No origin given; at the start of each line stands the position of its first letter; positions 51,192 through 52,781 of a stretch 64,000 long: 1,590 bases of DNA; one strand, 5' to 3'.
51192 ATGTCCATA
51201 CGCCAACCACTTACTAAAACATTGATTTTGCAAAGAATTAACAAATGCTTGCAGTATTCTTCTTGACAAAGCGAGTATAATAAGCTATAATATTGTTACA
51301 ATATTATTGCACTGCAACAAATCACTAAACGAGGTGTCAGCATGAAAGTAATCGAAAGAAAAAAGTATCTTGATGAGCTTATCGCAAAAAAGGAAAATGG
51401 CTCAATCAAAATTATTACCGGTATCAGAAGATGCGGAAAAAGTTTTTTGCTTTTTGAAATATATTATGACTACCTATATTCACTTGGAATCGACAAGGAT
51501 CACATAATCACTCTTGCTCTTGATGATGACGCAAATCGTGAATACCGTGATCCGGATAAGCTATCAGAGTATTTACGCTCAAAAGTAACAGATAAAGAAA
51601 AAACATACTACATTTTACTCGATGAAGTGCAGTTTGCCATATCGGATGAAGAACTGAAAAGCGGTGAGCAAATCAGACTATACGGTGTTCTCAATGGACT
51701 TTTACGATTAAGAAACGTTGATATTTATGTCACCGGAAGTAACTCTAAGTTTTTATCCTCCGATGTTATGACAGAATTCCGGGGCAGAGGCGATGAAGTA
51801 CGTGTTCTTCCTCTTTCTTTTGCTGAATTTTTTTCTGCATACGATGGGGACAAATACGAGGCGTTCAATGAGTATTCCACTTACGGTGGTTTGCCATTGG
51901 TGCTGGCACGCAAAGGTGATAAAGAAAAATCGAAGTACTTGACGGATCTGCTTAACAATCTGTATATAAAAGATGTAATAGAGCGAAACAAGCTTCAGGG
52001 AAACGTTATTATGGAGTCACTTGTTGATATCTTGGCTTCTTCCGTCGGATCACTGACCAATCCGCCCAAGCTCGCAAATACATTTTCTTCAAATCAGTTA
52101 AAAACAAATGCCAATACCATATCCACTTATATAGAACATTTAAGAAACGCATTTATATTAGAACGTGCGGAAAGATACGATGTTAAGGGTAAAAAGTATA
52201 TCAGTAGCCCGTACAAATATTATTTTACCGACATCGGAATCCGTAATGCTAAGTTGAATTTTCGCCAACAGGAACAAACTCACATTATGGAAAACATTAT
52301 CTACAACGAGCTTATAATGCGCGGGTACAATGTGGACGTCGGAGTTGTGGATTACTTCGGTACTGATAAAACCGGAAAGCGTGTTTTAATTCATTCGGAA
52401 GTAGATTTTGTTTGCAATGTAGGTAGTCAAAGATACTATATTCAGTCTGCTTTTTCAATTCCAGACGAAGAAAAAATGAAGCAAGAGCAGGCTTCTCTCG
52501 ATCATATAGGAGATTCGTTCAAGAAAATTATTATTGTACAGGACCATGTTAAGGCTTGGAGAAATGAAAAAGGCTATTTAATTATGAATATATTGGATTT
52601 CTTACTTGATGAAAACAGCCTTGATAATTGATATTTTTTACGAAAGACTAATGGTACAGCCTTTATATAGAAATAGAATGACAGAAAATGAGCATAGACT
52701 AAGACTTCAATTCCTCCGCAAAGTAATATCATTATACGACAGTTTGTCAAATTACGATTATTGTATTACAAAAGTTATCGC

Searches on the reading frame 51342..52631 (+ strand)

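Call 14: search_protein_families(library=pfam, proteins=[window:51342-52631:+], max_evalue=0.001)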
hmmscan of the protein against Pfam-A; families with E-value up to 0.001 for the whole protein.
window:51342-52631:+ (429 aa): 2 families
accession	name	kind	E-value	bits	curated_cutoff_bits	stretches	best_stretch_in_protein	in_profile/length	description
PF13173.12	AAA_14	-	1.2e-27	96.9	27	1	21-163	3-128/129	AAA domain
PF13635.12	DUF4143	-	3.3e-17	63.1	28.1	1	211-368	3-156/160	Domain of unknown function (DUF4143)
